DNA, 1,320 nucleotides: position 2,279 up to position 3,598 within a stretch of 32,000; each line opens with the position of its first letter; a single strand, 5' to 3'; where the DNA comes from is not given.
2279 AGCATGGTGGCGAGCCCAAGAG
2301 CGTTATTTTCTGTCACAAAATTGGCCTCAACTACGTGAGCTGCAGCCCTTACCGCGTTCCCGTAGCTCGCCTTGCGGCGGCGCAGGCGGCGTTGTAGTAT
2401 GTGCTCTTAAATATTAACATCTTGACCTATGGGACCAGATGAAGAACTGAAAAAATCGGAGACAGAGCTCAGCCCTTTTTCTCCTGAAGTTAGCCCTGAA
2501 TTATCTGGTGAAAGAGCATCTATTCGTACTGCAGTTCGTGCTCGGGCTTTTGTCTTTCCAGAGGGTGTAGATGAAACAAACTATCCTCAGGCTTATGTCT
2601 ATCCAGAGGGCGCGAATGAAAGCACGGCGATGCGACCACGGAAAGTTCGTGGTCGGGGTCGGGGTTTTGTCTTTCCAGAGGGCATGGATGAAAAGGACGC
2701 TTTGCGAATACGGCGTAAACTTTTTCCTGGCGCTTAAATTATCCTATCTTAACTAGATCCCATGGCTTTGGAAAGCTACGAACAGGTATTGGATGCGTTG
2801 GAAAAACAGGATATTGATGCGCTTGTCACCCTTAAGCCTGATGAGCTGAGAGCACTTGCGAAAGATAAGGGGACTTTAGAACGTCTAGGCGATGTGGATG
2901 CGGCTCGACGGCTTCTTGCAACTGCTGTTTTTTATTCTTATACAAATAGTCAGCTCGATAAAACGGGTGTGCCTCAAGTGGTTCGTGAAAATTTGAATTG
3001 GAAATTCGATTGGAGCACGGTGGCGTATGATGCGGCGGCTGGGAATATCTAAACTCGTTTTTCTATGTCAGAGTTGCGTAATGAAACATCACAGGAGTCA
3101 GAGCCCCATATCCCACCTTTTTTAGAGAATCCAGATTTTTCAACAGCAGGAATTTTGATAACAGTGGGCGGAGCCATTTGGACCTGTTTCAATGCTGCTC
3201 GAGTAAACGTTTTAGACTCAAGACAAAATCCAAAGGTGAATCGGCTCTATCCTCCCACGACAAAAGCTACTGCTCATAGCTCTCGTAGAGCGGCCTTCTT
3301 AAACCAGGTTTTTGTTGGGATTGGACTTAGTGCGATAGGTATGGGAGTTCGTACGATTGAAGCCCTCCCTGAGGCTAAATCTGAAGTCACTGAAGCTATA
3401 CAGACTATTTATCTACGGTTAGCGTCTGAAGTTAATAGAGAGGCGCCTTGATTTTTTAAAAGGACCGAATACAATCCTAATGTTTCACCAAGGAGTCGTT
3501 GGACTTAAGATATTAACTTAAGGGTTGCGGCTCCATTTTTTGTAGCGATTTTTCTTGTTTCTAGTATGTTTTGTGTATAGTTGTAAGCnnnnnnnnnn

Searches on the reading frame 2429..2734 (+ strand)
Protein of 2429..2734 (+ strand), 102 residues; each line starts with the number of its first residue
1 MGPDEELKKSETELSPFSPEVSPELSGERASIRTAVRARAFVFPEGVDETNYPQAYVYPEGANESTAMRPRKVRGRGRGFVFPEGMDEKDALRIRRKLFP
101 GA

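Call 3: search_protein_families(library=pfam, proteins=[window:2429-2734:+], max_evalue=1)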
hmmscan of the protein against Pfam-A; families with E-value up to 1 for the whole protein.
window:2429-2734:+ (102 aa): 0 families

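Call 4: search_protein_families(library=ncbifam, proteins=[window:2429-2734:+], max_evalue=1)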
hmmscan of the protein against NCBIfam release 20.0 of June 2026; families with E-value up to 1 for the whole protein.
window:2429-2734:+ (102 aa): 0 families

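Call 5: search_protein_families(library=padloc, proteins=[window:2429-2734:+], max_evalue=1)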
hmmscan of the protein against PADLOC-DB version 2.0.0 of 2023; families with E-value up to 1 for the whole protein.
window:2429-2734:+ (102 aa): 0 families

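Call 67: search_protein_families(library=phrogs, proteins=[window:2429-2734:+], max_evalue=0.01)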
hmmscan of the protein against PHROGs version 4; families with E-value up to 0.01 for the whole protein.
window:2429-2734:+ (102 aa): 0 families

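Call 74: list_cluster_members(proteins=[window:2429-2734:+, window:2762-3049:+, window:3065-3448:+, window:4556-4858:+, window:3589-4551:+])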
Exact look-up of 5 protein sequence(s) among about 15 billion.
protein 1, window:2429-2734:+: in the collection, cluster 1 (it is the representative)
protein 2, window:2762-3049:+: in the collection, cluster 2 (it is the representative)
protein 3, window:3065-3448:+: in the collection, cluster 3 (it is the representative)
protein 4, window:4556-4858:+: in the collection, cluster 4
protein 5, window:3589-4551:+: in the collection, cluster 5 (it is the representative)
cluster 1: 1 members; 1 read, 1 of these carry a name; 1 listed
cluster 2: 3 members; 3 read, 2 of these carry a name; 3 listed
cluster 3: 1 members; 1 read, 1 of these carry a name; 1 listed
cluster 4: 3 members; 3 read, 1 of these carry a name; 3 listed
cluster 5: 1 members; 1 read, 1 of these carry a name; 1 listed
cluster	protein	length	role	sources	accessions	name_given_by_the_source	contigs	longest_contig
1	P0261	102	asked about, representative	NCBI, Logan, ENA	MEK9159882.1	MAG: hypothetical protein AAB383_04085 [Patescibacteria group bacterium]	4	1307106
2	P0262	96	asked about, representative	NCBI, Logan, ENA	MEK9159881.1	MAG: hypothetical protein AAB383_04080 [Patescibacteria group bacterium]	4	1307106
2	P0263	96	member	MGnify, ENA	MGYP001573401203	FL=1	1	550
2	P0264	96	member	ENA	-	-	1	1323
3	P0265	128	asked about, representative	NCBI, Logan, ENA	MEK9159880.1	MAG: hypothetical protein AAB383_04075 [Patescibacteria group bacterium]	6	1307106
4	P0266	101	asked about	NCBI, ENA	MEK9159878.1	MAG: hypothetical protein AAB383_04065 [Patescibacteria group bacterium]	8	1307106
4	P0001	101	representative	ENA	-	-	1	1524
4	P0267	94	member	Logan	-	-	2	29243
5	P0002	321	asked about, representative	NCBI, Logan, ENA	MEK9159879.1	MAG: HipA domain-containing protein [Patescibacteria group bacterium]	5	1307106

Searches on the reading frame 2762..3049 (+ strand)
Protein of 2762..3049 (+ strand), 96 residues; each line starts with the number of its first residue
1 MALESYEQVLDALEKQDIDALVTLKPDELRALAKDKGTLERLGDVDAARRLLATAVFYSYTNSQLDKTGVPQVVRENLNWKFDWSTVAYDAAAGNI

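Call 3: search_protein_families(library=pfam, proteins=[window:2762-3049:+], max_evalue=1)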
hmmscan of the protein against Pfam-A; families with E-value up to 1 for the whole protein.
window:2762-3049:+ (96 aa): 3 families
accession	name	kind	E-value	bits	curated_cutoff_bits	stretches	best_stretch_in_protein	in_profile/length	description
PF21360.3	PylC-like_N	-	0.028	15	27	1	5-42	54-91/96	PylC-like, N-terminal domain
PF05130.17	FlgN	-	0.18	12.6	30.5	1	4-59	15-70/147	FlgN protein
PF20929.2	PDCD10_N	-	0.22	11.6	19.8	0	9-25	16-32/60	Programmed cell death protein 10, dimerisation domain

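Call 4: search_protein_families(library=ncbifam, proteins=[window:2762-3049:+], max_evalue=1)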
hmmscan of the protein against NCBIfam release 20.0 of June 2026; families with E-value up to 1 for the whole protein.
window:2762-3049:+ (96 aa): 1 family
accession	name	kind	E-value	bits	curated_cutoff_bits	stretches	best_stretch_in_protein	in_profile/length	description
NF001476.0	PRK00326.2-2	equivalog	0.14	11.8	162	1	29-70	60-101/163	division/cell wall cluster transcriptional repressor MraZ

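Call 5: search_protein_families(library=padloc, proteins=[window:2762-3049:+], max_evalue=1)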
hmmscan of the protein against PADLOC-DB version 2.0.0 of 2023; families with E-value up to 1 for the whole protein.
window:2762-3049:+ (96 aa): 0 families

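Call 67: search_protein_families(library=phrogs, proteins=[window:2762-3049:+], max_evalue=0.01)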
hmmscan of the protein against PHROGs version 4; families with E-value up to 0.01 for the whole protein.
window:2762-3049:+ (96 aa): 0 families

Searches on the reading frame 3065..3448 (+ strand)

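Call 3: search_protein_families(library=pfam, proteins=[window:3065-3448:+], max_evalue=1)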
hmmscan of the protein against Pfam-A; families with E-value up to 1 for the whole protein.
window:3065-3448:+ (128 aa): 1 family
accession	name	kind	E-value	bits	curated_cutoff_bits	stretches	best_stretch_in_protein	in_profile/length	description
PF16852.10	HHV-1_VABD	-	0.11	12.9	27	1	56-69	26-39/42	Herpes viral adaptor-to-host cellular mRNA binding domain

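Call 4: search_protein_families(library=ncbifam, proteins=[window:3065-3448:+], max_evalue=1)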
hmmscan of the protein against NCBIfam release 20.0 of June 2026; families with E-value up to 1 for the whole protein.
window:3065-3448:+ (128 aa): 0 families

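Call 5: search_protein_families(library=padloc, proteins=[window:3065-3448:+], max_evalue=1)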
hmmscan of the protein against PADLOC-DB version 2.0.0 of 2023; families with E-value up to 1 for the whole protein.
window:3065-3448:+ (128 aa): 0 families

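Call 67: search_protein_families(library=phrogs, proteins=[window:3065-3448:+], max_evalue=0.01)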
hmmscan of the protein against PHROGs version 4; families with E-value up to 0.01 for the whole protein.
window:3065-3448:+ (128 aa): 0 families
